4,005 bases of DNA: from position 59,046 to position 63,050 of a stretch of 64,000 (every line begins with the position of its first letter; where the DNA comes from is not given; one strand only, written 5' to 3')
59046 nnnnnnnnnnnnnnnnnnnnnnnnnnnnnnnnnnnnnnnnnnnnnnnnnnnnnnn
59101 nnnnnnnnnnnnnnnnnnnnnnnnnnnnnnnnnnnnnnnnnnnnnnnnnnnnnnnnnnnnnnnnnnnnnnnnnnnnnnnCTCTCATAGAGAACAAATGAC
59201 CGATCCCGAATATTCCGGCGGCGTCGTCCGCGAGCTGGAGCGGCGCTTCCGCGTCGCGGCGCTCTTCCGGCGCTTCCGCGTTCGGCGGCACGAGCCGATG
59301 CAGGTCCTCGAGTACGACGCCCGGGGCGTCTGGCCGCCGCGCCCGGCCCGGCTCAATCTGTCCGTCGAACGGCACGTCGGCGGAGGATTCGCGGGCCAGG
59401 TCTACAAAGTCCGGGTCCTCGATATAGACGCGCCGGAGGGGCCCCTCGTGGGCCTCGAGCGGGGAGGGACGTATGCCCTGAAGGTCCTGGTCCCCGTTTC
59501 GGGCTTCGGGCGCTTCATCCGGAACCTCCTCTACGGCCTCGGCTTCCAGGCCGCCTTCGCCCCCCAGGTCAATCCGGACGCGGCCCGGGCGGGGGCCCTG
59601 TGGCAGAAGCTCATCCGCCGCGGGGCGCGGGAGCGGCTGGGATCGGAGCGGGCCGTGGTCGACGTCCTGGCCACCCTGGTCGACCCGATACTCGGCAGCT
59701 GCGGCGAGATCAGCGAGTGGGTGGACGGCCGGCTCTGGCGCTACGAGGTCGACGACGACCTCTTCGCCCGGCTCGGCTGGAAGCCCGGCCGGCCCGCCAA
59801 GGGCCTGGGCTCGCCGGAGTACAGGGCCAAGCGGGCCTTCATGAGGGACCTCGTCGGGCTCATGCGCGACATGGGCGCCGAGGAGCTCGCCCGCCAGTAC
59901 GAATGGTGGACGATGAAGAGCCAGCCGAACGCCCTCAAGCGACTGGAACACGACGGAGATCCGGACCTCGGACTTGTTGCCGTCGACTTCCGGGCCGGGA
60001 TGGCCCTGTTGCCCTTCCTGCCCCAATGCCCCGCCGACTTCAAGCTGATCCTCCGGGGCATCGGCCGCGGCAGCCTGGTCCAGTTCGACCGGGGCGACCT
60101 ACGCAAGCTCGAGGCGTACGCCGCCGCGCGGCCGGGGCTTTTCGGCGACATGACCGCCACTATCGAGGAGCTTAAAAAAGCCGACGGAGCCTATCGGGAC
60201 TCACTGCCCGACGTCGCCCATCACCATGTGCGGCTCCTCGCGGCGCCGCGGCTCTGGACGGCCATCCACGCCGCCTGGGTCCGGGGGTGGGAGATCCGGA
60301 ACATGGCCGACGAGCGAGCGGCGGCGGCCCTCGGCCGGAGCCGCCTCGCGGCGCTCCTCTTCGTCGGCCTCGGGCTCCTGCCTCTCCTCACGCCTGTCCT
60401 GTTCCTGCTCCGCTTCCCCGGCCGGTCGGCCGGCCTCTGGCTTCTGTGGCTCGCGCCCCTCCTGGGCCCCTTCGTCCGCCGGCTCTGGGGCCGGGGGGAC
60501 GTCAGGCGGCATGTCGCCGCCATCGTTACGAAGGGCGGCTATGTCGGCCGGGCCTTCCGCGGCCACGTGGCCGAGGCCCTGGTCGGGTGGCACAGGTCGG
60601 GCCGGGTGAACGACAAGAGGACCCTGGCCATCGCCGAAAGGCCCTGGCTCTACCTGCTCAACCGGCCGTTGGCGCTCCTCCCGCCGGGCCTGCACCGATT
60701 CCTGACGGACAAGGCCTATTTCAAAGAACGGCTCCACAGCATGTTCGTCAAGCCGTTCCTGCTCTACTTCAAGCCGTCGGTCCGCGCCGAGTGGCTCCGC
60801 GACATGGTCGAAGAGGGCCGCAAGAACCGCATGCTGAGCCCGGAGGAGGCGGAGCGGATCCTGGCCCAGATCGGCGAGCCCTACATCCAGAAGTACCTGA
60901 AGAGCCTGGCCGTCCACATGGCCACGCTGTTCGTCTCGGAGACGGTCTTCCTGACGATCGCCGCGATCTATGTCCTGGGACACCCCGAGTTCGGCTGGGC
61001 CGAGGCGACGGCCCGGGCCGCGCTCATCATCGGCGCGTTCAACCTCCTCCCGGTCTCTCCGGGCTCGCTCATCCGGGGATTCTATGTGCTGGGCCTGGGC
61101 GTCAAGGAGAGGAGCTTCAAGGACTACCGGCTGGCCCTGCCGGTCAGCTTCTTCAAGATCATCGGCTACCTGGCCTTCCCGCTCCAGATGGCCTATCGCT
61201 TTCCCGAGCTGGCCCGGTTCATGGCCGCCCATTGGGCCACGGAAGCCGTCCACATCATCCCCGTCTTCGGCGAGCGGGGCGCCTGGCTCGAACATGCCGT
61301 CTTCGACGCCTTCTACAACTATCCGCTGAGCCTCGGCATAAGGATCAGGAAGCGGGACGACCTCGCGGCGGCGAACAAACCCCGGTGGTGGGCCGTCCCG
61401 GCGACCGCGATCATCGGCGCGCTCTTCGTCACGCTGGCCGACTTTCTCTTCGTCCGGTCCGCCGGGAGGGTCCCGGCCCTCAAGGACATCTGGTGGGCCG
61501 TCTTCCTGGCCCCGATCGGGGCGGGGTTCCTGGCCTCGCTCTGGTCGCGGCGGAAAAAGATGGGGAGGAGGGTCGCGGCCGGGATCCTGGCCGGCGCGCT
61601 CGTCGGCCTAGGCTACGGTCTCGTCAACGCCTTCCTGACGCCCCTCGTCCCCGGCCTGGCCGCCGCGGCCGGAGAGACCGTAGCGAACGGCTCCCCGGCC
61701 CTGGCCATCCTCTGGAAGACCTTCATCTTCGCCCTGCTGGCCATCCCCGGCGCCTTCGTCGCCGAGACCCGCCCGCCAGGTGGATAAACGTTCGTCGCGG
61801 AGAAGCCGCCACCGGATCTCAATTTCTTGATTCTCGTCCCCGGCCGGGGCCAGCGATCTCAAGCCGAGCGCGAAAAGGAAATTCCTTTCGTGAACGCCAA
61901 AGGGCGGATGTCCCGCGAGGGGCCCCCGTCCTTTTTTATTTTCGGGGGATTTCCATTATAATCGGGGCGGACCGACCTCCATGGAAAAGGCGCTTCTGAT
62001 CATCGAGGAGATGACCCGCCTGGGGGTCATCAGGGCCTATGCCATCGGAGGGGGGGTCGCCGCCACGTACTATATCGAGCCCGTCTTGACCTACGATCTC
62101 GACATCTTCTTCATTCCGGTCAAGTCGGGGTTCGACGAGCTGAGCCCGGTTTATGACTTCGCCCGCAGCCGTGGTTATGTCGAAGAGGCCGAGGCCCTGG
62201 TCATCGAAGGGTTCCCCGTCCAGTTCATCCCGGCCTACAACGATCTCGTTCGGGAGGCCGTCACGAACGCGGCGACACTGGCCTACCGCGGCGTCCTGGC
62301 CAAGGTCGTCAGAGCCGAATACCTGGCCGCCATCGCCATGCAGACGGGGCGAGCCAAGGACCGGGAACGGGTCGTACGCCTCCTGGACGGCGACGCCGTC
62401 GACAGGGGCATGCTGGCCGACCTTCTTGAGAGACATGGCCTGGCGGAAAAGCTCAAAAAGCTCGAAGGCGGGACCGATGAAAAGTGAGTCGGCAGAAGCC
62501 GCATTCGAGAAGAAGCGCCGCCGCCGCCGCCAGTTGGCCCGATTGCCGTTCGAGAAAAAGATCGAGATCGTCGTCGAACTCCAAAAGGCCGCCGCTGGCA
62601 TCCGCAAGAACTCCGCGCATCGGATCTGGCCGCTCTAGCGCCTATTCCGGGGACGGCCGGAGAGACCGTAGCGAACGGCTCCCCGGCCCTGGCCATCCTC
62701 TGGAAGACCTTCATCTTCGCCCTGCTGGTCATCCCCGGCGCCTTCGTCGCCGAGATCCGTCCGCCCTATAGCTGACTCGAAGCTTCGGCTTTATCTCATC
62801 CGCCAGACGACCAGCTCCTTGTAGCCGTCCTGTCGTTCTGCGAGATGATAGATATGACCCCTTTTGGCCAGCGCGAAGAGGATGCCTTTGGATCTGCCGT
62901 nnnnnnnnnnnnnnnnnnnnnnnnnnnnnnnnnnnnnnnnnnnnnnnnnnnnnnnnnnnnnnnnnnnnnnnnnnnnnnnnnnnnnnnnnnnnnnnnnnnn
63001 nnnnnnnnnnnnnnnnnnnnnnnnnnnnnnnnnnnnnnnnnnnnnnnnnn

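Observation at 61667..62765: Roughly 1-kb insertion flanked by 111-bp direct repeats that duplicate the 3' end of the kinase-membrane gene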

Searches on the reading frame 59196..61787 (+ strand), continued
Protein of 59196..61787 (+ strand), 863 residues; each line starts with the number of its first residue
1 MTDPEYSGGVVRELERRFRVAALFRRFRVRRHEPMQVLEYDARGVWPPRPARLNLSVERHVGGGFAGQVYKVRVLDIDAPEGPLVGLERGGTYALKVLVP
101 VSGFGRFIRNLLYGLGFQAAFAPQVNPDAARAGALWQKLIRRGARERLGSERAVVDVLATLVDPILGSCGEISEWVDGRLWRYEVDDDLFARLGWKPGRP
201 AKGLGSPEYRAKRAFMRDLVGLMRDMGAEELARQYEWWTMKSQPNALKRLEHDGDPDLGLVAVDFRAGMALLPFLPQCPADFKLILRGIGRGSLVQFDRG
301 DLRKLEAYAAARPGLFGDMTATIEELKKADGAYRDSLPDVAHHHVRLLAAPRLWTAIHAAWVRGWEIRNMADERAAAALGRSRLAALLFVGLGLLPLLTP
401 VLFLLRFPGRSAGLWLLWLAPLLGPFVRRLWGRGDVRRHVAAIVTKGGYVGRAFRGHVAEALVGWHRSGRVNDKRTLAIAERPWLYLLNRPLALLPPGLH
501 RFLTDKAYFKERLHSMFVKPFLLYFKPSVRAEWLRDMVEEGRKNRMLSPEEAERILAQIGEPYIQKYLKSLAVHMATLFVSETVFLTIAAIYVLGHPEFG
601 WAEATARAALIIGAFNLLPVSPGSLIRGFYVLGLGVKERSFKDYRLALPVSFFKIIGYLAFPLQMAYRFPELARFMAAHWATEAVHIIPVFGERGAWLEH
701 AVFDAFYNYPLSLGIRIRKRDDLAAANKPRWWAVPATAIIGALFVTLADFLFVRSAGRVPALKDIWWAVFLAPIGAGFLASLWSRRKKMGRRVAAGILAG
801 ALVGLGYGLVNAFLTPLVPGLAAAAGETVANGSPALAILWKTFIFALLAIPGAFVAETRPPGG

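Call 71: find_encoding_contigs(protein=P0392, flank=5000, max_places=5)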
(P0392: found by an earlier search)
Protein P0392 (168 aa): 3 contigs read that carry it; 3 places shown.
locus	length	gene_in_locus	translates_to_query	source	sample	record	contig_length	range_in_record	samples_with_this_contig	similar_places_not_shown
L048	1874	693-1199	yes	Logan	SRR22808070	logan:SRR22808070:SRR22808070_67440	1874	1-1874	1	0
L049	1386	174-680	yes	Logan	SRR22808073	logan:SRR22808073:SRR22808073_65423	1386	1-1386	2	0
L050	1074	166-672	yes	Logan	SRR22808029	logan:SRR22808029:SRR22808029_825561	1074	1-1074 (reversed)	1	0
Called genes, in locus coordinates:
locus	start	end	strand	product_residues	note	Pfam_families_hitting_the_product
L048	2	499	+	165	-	?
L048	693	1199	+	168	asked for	-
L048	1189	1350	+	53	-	-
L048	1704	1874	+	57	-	?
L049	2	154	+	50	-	?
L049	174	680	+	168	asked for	-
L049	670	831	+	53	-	-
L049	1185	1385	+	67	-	?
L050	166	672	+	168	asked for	-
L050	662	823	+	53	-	-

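Call 93: search_protein_families(library=pfam, proteins=[L043:9354-9980:-, L043:9986-10222:-, L043:9029-9280:-], max_evalue=0.1)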
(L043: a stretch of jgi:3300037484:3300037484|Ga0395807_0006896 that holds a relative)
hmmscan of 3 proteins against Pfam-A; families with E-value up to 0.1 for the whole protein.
L043:9354-9980:- (208 aa): 2 families
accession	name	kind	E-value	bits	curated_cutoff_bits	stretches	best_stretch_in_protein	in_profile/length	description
PF08843.17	AbiEii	-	2.6e-12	47.6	22.5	2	13-81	2-67/238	Nucleotidyl transferase AbiEii toxin, Type IV TA system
PF19787.4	DUF6271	-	0.0022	17.4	25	1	26-76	112-160/434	Family of unknown function (DUF6271)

L043:9986-10222:- (78 aa): 2 families
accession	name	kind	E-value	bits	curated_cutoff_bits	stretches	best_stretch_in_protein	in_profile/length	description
PF21956.1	DUF6922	-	1.1e-18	66.9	27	1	8-59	1-52/52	Family of unknown function (DUF6922)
PF24728.1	DUF7680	-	0.042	14.5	24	1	21-63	94-136/141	Domain of unknown function (DUF7680)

L043:9029-9280:- (83 aa): 0 families

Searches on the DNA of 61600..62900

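Call 21: search_rna_families(source=window, start=61600, end=62900, threshold=evalue, max_evalue=1)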
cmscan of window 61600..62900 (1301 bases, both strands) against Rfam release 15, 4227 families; matches with E-value up to 1: 2.
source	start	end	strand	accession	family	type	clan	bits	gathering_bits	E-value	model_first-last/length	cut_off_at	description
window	61988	62038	-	RF01290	SNORD10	Gene; snRNA; snoRNA; CD-box;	-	16.9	37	0.62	1-139/139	no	Small nucleolar RNA SNORD10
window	62433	62534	-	RF02042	HOTTIP_3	Gene; lncRNA;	-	11.7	50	0.33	1-353/353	no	HOXA transcript at the distal tip, conserved region 3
